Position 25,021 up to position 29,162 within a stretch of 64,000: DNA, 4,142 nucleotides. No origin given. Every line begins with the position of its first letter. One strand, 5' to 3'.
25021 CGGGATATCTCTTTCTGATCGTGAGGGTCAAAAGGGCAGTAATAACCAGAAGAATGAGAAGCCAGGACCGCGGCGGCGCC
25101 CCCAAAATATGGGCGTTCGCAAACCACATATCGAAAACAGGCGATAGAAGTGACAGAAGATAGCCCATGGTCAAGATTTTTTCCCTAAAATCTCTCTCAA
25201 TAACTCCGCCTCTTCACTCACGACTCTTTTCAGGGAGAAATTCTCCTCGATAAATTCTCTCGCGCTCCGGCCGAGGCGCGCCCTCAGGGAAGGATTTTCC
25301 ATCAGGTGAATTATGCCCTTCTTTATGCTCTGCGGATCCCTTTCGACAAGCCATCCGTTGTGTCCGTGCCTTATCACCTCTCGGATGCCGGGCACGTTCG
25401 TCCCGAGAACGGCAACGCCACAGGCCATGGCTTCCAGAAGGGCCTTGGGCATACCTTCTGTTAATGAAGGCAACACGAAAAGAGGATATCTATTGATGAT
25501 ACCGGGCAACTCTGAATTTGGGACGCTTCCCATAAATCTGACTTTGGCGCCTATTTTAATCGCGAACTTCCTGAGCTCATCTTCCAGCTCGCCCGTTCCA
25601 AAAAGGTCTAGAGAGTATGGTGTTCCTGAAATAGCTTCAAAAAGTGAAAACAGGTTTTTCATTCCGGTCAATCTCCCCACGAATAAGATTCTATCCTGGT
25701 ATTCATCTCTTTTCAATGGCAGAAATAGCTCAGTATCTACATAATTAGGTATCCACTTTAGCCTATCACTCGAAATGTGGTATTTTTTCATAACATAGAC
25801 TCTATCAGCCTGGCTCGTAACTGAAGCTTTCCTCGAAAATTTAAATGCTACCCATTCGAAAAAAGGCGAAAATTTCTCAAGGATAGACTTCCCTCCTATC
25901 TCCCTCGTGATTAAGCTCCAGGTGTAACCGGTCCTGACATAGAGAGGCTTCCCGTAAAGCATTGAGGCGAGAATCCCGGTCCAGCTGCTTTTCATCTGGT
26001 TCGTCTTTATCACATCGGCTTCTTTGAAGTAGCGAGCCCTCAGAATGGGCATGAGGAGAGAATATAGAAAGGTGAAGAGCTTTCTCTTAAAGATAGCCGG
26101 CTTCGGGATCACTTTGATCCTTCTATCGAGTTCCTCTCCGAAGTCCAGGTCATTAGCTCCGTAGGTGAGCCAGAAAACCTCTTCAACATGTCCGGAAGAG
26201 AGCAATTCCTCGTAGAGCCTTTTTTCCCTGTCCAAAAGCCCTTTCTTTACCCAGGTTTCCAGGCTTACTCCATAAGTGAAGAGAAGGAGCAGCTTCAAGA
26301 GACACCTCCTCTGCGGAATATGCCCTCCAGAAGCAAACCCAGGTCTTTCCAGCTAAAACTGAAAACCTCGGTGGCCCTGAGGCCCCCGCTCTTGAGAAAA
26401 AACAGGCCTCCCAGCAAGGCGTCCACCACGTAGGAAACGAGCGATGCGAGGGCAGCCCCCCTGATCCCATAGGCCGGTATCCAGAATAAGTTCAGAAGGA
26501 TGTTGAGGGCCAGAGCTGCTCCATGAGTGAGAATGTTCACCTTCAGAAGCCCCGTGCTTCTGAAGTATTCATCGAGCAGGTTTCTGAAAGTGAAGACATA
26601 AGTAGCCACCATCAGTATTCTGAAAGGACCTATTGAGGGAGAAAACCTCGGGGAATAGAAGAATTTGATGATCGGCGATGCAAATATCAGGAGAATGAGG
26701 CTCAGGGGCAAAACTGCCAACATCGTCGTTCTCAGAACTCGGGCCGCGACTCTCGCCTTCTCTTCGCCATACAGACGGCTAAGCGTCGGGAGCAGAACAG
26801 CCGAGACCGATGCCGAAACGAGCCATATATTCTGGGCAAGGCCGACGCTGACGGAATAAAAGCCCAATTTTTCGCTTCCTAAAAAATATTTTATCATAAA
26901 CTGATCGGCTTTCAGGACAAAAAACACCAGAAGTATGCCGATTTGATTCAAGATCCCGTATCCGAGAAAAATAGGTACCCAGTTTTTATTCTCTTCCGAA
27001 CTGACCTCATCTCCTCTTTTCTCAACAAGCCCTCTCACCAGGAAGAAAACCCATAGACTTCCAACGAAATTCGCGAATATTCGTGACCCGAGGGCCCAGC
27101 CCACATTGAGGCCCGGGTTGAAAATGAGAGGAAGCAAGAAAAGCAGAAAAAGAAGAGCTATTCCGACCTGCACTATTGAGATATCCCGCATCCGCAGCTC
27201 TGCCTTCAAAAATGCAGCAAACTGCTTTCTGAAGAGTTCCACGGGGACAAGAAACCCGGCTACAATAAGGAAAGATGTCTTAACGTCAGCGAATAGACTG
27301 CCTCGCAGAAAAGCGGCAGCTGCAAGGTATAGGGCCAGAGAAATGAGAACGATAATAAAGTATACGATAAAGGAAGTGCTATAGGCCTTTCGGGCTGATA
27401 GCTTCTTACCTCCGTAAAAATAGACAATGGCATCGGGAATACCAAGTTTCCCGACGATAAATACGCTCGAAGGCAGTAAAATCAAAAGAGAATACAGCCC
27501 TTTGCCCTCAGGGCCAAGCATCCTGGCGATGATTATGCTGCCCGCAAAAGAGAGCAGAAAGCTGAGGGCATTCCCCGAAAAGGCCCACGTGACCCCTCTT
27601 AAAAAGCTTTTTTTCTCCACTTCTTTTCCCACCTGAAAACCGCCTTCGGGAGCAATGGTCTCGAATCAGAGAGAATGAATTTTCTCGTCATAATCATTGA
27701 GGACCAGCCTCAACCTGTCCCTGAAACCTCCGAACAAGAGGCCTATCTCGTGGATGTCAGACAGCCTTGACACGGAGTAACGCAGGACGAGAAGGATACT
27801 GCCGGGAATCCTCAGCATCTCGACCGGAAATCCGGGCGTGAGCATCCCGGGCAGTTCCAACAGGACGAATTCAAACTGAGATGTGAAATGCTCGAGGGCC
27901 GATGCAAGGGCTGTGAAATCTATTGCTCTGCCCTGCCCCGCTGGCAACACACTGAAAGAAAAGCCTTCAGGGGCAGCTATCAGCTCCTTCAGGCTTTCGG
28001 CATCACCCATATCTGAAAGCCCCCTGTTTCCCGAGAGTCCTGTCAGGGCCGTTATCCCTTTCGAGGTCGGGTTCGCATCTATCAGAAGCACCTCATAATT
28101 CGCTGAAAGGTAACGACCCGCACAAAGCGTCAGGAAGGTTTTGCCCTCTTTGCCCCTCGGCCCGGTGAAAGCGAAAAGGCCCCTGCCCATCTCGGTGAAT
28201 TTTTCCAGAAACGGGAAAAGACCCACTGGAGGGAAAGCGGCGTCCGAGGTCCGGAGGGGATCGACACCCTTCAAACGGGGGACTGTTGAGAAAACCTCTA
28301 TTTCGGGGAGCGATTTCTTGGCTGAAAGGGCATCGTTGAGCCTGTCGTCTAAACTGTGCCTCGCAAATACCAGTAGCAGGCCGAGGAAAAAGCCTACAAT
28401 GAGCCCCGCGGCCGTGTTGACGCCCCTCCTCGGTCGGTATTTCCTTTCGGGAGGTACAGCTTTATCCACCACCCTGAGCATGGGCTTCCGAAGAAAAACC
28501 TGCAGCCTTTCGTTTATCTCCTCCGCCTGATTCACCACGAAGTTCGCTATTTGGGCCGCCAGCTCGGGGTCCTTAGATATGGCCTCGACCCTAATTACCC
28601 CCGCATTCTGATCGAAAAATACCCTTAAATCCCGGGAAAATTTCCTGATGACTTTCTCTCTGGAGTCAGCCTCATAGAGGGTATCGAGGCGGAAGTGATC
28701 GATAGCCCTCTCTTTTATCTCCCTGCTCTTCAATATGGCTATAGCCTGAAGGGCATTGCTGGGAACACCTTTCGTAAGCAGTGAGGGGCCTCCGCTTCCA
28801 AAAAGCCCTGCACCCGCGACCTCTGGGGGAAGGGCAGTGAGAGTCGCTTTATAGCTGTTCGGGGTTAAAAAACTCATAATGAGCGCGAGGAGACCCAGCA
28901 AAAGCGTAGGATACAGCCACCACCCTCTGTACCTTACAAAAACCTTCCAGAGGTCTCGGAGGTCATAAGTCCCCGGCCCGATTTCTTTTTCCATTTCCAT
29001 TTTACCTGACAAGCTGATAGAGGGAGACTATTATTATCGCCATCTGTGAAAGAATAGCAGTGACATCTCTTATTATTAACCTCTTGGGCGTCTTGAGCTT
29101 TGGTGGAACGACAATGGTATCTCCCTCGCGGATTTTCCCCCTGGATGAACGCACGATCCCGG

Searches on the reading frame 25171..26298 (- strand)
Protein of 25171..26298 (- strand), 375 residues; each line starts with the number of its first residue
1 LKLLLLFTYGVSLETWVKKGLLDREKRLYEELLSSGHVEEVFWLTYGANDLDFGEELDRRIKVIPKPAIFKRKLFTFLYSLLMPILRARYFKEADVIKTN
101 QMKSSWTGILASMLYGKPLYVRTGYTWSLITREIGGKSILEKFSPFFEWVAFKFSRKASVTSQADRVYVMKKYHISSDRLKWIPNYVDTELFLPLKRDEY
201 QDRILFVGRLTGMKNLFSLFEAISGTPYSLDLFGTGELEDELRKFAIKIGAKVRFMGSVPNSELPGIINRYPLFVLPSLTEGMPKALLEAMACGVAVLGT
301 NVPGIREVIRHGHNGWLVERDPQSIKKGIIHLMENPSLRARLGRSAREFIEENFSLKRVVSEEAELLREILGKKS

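Call 71: search_protein_families(library=pfam, proteins=[window:25171-26298:-], max_evalue=0.000001)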
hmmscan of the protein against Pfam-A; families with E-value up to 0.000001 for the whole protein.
window:25171-26298:- (375 aa): 4 families
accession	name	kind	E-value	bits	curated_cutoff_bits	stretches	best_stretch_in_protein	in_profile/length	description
PF00534.26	Glycos_transf_1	-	2.6e-34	118.7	26.4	1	196-348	10-171/172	Glycosyl transferases group 1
PF13692.12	Glyco_trans_1_4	-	5.9e-29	101.6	27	1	202-335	2-142/142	Glycosyl transferases group 1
PF13439.12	Glyco_transf_4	-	6.2e-10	39.8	28.5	1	27-190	10-169/170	Glycosyltransferase Family 4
PF13524.12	Glyco_trans_1_2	-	1.8e-09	38.1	25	1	231-359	18-138/144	Glycosyl transferase-like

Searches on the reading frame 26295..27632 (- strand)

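Call 71: search_protein_families(library=pfam, proteins=[window:26295-27632:-], max_evalue=0.000001)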
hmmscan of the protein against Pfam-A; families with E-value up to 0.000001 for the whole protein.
window:26295-27632:- (445 aa): 2 families
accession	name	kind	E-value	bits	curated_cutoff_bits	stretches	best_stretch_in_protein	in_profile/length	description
PF13440.11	Polysacc_synt_3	-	2.7e-17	63.4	23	1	34-333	1-291/293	Polysaccharide biosynthesis protein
PF01943.22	Polysacc_synt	-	1.3e-16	61.3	28.2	1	11-287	2-273/274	Polysaccharide biosynthesis protein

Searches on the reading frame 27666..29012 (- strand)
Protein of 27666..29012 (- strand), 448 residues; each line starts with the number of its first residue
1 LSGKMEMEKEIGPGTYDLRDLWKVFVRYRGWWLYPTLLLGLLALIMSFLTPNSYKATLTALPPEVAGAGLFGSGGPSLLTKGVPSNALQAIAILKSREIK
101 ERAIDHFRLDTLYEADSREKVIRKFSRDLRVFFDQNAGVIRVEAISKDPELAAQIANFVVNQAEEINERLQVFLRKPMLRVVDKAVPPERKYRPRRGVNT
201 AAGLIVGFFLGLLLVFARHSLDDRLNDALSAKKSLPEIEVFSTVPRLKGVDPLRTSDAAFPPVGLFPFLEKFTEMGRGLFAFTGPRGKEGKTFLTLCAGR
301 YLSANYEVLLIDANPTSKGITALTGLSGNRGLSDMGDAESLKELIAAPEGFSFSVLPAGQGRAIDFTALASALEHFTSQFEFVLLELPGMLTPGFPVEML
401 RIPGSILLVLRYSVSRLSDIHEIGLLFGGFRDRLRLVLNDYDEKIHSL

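Call 71: search_protein_families(library=pfam, proteins=[window:27666-29012:-], max_evalue=0.000001)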
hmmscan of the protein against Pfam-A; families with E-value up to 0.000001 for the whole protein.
window:27666-29012:- (448 aa): 1 family
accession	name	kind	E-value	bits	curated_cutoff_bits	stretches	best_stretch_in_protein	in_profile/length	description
PF02706.20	Wzz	-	1.5e-08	35.3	25.5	1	16-106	3-90/91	Chain length determinant protein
